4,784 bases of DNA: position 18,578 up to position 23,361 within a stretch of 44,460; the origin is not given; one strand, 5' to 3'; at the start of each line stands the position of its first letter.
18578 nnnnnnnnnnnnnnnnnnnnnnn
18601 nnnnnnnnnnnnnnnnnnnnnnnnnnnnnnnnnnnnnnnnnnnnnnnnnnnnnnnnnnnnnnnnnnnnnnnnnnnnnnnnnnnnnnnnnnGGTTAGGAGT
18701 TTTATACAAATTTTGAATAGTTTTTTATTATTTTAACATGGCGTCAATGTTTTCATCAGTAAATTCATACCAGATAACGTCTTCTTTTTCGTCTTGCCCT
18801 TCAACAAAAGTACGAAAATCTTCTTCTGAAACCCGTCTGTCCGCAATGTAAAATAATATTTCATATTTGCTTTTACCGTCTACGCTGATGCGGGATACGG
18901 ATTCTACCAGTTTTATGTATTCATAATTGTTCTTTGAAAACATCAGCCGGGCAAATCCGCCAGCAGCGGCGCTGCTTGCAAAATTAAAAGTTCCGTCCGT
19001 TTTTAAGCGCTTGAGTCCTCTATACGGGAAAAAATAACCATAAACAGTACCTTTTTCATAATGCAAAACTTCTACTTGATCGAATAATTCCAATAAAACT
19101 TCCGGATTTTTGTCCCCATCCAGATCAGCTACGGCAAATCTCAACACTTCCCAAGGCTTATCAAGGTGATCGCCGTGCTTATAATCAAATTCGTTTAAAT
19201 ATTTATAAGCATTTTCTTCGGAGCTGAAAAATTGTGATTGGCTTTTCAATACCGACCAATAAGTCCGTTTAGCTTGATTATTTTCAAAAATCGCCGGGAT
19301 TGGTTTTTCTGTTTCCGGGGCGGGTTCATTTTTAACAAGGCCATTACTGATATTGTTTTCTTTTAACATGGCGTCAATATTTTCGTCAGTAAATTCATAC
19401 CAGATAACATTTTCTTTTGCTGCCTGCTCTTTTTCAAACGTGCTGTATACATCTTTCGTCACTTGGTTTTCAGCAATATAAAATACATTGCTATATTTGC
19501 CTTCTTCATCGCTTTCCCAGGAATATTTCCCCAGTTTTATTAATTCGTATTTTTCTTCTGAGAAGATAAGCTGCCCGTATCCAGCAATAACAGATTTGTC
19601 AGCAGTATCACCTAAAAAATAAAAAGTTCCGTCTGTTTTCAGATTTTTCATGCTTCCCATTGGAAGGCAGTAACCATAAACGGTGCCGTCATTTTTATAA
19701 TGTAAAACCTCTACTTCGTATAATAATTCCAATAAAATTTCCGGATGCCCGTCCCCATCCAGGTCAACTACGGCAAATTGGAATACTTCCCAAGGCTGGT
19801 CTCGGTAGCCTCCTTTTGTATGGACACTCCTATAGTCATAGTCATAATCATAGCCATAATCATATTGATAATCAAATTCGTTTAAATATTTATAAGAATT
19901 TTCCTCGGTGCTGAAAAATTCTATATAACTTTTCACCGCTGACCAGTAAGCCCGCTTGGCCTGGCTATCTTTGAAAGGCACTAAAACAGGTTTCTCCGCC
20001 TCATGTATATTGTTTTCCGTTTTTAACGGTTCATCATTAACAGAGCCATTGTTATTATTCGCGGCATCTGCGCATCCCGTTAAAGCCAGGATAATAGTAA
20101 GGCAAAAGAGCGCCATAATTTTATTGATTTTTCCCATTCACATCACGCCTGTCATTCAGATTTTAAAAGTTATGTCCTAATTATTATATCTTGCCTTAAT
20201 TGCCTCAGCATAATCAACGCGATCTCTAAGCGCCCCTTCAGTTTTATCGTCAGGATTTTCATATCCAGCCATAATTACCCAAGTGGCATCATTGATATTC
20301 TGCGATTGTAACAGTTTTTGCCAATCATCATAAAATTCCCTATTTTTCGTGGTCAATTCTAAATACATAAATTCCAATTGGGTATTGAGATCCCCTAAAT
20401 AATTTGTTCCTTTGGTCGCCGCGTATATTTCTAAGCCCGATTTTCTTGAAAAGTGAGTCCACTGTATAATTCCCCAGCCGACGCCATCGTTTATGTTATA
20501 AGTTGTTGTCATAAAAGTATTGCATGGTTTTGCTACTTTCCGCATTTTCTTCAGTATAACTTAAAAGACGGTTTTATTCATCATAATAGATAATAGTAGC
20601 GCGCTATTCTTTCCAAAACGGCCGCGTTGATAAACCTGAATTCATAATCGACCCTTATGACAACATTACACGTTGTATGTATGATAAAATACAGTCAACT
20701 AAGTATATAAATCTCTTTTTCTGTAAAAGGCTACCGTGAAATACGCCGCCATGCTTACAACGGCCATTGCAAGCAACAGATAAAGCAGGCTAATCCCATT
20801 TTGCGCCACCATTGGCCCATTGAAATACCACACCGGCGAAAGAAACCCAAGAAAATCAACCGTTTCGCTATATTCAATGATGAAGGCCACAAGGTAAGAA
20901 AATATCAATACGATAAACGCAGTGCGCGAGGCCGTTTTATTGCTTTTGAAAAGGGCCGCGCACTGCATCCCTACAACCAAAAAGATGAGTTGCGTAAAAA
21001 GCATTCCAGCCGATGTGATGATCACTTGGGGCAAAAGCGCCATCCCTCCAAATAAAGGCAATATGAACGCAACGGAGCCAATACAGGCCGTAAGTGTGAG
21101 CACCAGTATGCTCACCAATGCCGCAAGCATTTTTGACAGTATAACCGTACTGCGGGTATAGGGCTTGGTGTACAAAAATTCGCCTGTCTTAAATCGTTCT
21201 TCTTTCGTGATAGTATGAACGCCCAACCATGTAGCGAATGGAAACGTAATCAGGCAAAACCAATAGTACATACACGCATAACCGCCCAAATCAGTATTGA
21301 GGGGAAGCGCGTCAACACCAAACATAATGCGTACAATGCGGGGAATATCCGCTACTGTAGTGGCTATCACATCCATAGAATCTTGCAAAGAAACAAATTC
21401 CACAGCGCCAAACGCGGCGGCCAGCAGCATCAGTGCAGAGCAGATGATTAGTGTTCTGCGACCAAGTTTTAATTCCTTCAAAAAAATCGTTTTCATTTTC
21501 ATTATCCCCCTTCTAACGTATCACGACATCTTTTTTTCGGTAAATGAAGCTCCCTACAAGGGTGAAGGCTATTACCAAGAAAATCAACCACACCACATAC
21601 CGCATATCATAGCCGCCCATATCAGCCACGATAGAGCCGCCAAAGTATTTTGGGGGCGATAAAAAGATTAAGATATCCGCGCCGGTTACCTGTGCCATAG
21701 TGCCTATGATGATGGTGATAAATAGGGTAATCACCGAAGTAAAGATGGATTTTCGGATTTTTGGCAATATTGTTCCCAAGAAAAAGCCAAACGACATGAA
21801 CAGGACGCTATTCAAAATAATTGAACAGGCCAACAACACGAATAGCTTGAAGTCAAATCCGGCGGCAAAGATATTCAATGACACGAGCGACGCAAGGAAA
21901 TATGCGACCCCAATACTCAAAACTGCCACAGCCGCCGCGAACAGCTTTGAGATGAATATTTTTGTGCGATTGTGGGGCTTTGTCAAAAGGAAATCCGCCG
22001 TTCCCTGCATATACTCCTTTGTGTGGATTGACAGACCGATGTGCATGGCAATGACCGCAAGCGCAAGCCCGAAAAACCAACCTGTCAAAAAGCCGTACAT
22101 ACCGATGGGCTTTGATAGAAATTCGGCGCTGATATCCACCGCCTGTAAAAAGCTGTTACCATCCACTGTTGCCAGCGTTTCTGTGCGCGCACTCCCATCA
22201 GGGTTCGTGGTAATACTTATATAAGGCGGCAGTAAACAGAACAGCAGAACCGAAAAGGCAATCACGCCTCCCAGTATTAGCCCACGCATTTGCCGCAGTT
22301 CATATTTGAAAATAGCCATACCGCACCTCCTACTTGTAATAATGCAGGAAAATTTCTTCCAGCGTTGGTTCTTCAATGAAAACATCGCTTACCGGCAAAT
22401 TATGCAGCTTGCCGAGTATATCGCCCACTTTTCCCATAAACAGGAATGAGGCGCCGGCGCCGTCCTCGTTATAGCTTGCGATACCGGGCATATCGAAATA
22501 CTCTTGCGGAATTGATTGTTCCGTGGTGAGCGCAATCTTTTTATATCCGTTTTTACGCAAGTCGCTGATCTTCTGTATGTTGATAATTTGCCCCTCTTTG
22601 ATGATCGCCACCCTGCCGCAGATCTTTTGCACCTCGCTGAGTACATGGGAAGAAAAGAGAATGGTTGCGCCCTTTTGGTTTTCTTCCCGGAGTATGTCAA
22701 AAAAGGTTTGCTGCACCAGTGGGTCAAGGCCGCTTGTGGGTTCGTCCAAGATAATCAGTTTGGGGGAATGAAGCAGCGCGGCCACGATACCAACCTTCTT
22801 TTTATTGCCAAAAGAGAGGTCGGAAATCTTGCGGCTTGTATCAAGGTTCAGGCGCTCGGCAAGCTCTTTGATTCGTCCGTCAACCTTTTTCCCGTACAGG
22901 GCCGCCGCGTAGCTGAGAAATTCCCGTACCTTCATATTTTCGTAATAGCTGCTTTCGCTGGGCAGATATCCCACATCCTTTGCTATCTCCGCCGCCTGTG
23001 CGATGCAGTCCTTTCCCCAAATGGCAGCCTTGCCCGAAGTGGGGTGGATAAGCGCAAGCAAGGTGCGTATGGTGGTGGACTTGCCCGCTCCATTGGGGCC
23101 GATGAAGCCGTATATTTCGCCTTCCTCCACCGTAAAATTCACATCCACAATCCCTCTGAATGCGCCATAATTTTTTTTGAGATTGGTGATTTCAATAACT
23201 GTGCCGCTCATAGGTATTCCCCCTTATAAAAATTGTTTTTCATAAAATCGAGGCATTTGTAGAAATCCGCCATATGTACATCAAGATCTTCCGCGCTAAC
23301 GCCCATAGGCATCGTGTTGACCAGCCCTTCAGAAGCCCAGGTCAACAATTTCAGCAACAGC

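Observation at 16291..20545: Same-strand cluster of envelope proteins built from a triplicated, unassigned module of about 190 aa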

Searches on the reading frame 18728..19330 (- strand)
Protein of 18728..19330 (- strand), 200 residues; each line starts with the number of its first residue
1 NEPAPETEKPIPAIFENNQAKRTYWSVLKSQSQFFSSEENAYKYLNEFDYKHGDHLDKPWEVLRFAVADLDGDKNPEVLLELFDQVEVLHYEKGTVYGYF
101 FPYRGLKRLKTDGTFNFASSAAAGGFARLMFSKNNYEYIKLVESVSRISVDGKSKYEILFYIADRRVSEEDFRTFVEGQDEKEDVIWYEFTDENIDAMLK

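Call 73: search_dna_similar(query=window:18728-19330:-, collection=phages, mode=protein, max_evalue=0.001, max_rows=15)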
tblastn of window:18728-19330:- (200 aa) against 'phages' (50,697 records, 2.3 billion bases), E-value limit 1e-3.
Records with a match: 1; places in all: 1; records where one place covers at least 80% of the query: 1.
Best place of each record, by identity: <60% 1.
By first word of the organism name: Bacteriophage 1.
By host as written in the record: - 1.
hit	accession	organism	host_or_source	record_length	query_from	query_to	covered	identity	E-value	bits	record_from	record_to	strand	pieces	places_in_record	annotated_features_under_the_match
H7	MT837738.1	Bacteriophage sp.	human fecal samples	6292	26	199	87%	27.5%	3e-6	52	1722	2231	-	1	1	record has no annotation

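Call 74: search_dna_similar(query=window:18728-19330:-, collection=plasmids, mode=protein, max_evalue=0.001, max_rows=15)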
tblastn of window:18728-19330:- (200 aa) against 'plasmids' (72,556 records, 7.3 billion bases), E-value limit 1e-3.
Records with a match: 1; places in all: 1; records where one place covers at least 80% of the query: 1.
Best place of each record, by identity: <60% 1.
By first word of the organism name: Flavonifractor 1.
By predicted mobility (MOB-suite, as given by PLSDB): non-mobilizable 1.
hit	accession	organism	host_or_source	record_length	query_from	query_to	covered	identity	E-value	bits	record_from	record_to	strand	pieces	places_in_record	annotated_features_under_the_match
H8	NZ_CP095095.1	Flavonifractor plautii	Homo sapiens,isolate,feces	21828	24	200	89%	31.4%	5e-12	71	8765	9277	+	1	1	hypothetical protein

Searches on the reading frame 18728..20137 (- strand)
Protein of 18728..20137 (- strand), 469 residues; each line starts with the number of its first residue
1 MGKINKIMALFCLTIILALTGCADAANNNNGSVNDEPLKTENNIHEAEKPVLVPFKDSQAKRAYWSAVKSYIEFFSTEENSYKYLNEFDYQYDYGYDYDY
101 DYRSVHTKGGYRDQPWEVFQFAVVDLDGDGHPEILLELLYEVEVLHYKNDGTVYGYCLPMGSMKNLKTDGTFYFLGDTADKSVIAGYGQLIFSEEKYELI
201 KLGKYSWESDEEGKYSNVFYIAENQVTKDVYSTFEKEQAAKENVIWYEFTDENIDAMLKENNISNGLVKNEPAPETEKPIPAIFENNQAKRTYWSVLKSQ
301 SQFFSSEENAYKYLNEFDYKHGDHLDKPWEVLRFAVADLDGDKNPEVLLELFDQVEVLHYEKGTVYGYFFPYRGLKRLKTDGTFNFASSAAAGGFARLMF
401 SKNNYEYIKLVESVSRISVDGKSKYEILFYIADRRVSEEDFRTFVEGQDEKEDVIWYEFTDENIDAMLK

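Call 3: search_protein_families(library=pfam, proteins=[window:18728-20137:-], max_evalue=1)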
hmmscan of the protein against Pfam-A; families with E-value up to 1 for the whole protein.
window:18728-20137:- (469 aa): 2 families
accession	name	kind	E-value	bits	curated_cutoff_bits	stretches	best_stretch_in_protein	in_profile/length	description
PF13517.12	FG-GAP_3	-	2.2e-05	25.4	26.9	2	115-135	40-60/61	FG-GAP-like repeat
PF01839.29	FG-GAP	-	6.9e-05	23.1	22.1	1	120-135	4-19/37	FG-GAP repeat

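Call 4: search_protein_families(library=ncbifam, proteins=[window:18728-20137:-], max_evalue=1)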
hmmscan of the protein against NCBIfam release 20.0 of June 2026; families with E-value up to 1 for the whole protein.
window:18728-20137:- (469 aa): 2 families
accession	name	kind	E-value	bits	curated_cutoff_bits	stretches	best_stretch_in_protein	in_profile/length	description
NF052506.1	PA5033_fam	subfamily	6.8e-07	28.4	100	2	326-381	202-247/284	PA5033 family protein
NF038041.1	fim_Mfa1_fam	subfamily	0.027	13.7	130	1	210-366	309-412/495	Mfa1 family fimbria major subunit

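Call 8: search_protein_families(library=padloc, proteins=[window:18728-20137:-], max_evalue=1)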
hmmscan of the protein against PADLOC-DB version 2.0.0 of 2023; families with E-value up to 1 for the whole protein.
window:18728-20137:- (469 aa): 0 families

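Call 9: search_protein_families(library=phrogs, proteins=[window:18728-20137:-], max_evalue=1)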
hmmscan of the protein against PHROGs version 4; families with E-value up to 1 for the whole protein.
window:18728-20137:- (469 aa): 5 families
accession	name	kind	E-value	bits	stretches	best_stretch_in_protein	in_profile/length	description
phrog_2316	-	unknown function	0.022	15.5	1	1-66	1-68/191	-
phrog_3002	-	unknown function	0.034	15.5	0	75-118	21-64/65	-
phrog_812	-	lysis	0.054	14.7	1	10-73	5-78/102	Rz-like spanin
phrog_9170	-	unknown function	0.12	13.1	1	6-37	4-36/159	-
phrog_902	-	unknown function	0.15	13.4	1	7-68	9-77/118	-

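Call 11: find_encoding_contigs(protein=window:18728-20137:-, flank=10000, max_places=6)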
Protein window:18728-20137:- (469 aa): no gene with exactly this product is on record in the collection.
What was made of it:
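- Tried and rejected: The exact-sequence look-up of the 469-aa protein found no record (call 11).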

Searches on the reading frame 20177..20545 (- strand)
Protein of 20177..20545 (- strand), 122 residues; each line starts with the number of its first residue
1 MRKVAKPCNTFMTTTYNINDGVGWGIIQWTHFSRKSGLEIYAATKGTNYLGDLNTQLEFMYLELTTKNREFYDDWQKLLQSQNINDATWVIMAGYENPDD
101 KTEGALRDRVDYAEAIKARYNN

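Call 3: search_protein_families(library=pfam, proteins=[window:20177-20545:-], max_evalue=1)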
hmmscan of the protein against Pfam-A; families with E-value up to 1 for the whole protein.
window:20177-20545:- (122 aa): 2 families
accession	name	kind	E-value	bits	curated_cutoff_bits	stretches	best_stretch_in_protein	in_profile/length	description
PF18013.6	Phage_lysozyme2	-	4.4e-15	56.5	28.2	1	16-117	40-137/140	Phage tail lysozyme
PF19209.5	CoV_S1_C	-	0.2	12.2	27.1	1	14-44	4-33/58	Coronavirus spike glycoprotein S1, C-terminal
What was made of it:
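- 20177..20545 (-): 122-aa remnant of a phage-type lysozyme (Phage_lysozyme2) domain. It lacks about 65 N-terminal residues, including the GN..ES motif, so it is probably inactive and not a functional partner. Pfam PF18013 E 4.4e-15, profile positions 40-137 of 140 (call 3).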

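Call 4: search_protein_families(library=ncbifam, proteins=[window:20177-20545:-], max_evalue=1)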
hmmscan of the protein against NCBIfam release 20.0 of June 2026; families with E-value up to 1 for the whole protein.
window:20177-20545:- (122 aa): 0 families

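Call 8: search_protein_families(library=padloc, proteins=[window:20177-20545:-], max_evalue=1)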
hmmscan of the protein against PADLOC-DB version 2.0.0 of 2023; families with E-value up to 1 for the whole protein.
window:20177-20545:- (122 aa): 0 families

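Call 9: search_protein_families(library=phrogs, proteins=[window:20177-20545:-], max_evalue=1)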
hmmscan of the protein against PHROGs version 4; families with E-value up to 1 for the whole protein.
window:20177-20545:- (122 aa): 5 families
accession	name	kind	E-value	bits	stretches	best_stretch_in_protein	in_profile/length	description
phrog_20388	-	lysis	3.7e-10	40.4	1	17-120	71-170/527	endolysin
phrog_8949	-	unknown function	0.0002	21.9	1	23-68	377-420/557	-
phrog_512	-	unknown function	0.00066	20.4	1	15-67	102-153/199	-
phrog_11037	-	unknown function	0.0012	19.2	1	19-103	60-144/365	-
phrog_19487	-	tail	0.0042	16.4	1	25-102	873-944/1147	tail length tape measure protein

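Call 41: find_homologous_proteins(query=window:20177-20545:-, max_evalue=0.001)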
Query window:20177-20545:- (122 aa): 1 proteins with E <= 0.001 among 2 candidates.
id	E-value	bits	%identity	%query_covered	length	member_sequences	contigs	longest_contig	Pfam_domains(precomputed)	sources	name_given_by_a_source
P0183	9.9e-79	279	100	100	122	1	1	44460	PF18013.7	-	-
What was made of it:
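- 20177..20545 (-): No close homolog in 5.8 billion proteins by word index (call 41).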

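Call 49: find_related_loci(query=window:20177-20545:-, collection=viral_contigs, flank=6000)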
Query window:20177-20545:- (122 aa) in viral_contigs; peptide patterns used: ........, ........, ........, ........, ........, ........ (x = any residue, [..] = any of these).
10 stretches matched a pattern, but none encodes a relative of the query by tblastn (E <= 1e-3).

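Call 65: search_solved_structures(query=window:20177-20545:-, max_evalue=1, show_alignments=3)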
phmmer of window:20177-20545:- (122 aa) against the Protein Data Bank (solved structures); distinct sequences matched with E-value up to 1: 0.

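Call 67: search_dna_similar(query=window:20177-20545:-, collection=phages, mode=protein, max_evalue=0.001, max_rows=10)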
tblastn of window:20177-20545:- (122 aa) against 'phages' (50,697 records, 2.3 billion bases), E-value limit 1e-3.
Records with a match: 6; places in all: 6; records where one place covers at least 80% of the query: 5.
Best place of each record, by identity: <60% 6.
By first word of the organism name: Faecalibacterium 2; Dulem 1; Pelagibaca 1; Bacteriophage 1; Acutalibacter 1.
By host as written in the record: Faecalibacterium prausnitzii 2; Propithecus coquereli 1; Pelagibaca abyssi JLT2014 1; - 1; Acutalibacter muris 1.
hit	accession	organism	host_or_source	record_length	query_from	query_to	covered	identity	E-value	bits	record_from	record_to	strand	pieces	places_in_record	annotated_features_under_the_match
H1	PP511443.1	Dulem virus 37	Propithecus coquereli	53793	19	120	84%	31.4%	1e-8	57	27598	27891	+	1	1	cell wall hydrolase autolysin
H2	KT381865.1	Pelagibaca phage vB_PeaS-P1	Pelagibaca abyssi JLT2014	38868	19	102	69%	36.9%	7e-5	46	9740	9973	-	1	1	flagellar motor rotation protein MotB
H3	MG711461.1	Faecalibacterium phage FP_Lagaffe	Faecalibacterium prausnitzii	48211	19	120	84%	29.4%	2e-7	53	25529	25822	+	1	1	endolysin, N-acetylmuramoyl-L-alanine amidase domain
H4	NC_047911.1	Faecalibacterium phage FP_Lagaffe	Faecalibacterium prausnitzii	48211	19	120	84%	29.4%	2e-7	53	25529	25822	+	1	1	endolysin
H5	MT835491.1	Bacteriophage sp.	human fecal samples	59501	18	120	84%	29.1%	3e-9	59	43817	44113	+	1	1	record has no annotation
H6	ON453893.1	Acutalibacter phage Fontainebleau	Acutalibacter muris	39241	18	122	86%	28.6%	4e-8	55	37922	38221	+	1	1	N-acetylmuramoyl-L-alanine amidase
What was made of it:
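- Tried and rejected: Only distant phage endolysins turned up (call 67).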

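Call 68: search_dna_similar(query=window:20177-20545:-, collection=plasmids, mode=protein, max_evalue=0.001, max_rows=10)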
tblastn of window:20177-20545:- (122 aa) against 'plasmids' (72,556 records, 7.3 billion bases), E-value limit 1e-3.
No match.

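Call 69: get_annotated_region(hit=H4, flank=2500)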
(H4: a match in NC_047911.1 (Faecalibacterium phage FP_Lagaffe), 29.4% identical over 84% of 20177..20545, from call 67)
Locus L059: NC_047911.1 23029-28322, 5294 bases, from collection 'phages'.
description: Faecalibacterium phage FP_Lagaffe, complete genome.
organism: Faecalibacterium phage FP_Lagaffe (NCBI taxid 2070183)
taxonomy: Viruses; Duplodnaviria; Heunggongvirae; Uroviricota; Caudoviricetes; Lagaffevirus; Lagaffevirus lagaffe
host: Faecalibacterium prausnitzii; source: -; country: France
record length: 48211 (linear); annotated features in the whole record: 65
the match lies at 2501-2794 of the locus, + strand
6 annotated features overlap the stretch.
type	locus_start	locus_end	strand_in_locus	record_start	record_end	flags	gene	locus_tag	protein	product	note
CDS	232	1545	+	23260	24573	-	-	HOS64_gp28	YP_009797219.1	Reverse transcriptase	-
CDS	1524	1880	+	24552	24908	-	-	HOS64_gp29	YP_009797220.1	hypothetical protein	-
CDS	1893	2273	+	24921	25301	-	-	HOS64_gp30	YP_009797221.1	hypothetical protein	-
CDS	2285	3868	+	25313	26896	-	-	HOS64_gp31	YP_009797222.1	endolysin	Endolysin, N-acetylmuramoyl-L-alanine amidase domain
CDS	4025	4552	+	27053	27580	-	-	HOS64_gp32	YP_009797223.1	holin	-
CDS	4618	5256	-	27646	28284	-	-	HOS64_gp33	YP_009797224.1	hypothetical protein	-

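Call 71: search_protein_families(library=pfam, proteins=[L059:2285-3868:+], max_evalue=0.001)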
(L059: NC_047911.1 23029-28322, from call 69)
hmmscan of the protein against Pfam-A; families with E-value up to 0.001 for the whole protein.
L059:2285-3868:+ (527 aa): 3 families
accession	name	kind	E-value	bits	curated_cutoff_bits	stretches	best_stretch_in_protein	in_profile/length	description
PF18013.6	Phage_lysozyme2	-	1.8e-35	122.6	28.2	1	8-170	2-140/140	Phage tail lysozyme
PF05036.18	SPOR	-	1.8e-16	60.6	21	1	379-447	3-75/76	SPOR domain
PF01510.30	Amidase_2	-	9.2e-15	55.6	26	1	205-342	3-131/131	N-acetylmuramoyl-L-alanine amidase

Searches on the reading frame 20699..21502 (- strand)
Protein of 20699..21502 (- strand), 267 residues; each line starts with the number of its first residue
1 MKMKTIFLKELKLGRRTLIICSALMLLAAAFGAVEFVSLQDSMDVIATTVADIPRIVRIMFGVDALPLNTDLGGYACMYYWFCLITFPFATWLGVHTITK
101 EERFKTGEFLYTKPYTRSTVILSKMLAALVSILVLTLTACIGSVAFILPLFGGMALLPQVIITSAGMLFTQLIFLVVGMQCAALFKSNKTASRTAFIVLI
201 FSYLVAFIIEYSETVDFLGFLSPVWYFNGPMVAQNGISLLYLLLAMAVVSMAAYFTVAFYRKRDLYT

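Call 71: search_protein_families(library=pfam, proteins=[window:20699-21502:-], max_evalue=0.001)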
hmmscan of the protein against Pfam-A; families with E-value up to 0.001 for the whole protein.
window:20699-21502:- (267 aa): 2 families
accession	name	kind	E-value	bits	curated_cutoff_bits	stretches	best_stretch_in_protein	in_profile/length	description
PF12679.13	ABC2_membrane_2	-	8.5e-11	42.1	27.2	1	9-253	6-274/283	ABC-2 family transporter protein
PF13346.12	ABC2_membrane_5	-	1e-07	32.1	25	1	82-255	39-194/205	ABC-2 family transporter protein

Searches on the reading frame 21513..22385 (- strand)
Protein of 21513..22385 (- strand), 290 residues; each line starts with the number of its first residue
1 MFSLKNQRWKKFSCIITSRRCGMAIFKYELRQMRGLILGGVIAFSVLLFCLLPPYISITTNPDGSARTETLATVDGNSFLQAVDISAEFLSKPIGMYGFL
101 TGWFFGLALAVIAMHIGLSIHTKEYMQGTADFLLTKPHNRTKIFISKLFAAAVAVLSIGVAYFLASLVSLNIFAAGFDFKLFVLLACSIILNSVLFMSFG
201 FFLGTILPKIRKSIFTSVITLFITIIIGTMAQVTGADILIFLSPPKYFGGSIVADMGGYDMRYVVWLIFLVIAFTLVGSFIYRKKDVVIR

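Call 71: search_protein_families(library=pfam, proteins=[window:21513-22385:-], max_evalue=0.001)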
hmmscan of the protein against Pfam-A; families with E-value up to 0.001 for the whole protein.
window:21513-22385:- (290 aa): 2 families
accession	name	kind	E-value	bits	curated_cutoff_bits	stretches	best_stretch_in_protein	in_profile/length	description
PF12679.13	ABC2_membrane_2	-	2.6e-14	53.6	27.2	1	24-287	2-283/283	ABC-2 family transporter protein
PF12730.13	ABC2_membrane_4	-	1.8e-06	28.5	27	1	107-225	58-177/179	ABC-2 family transporter protein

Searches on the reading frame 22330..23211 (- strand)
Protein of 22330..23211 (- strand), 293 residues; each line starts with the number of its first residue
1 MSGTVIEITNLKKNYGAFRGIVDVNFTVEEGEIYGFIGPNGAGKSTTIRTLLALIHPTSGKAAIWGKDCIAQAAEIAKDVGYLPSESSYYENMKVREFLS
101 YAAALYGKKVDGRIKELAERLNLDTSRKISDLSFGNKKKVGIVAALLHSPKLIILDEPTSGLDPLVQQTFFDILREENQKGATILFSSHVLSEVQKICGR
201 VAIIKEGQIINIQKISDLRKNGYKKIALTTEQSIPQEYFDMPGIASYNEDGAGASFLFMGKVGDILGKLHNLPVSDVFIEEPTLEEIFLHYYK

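Call 71: search_protein_families(library=pfam, proteins=[window:22330-23211:-], max_evalue=0.001)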
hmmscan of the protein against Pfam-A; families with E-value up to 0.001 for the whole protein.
window:22330-23211:- (293 aa): 3 families
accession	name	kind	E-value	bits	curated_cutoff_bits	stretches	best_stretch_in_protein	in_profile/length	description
PF00005.33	ABC_tran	-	1.4e-28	100.6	25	1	23-160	3-137/137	ABC transporter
PF13304.12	AAA_21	-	3.1e-17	64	27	1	126-189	232-298/304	AAA domain, putative AbiEii toxin, Type IV TA system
PF13555.12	AAA_29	-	0.00013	22.1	27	1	14-59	8-50/61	P-loop containing region of AAA domain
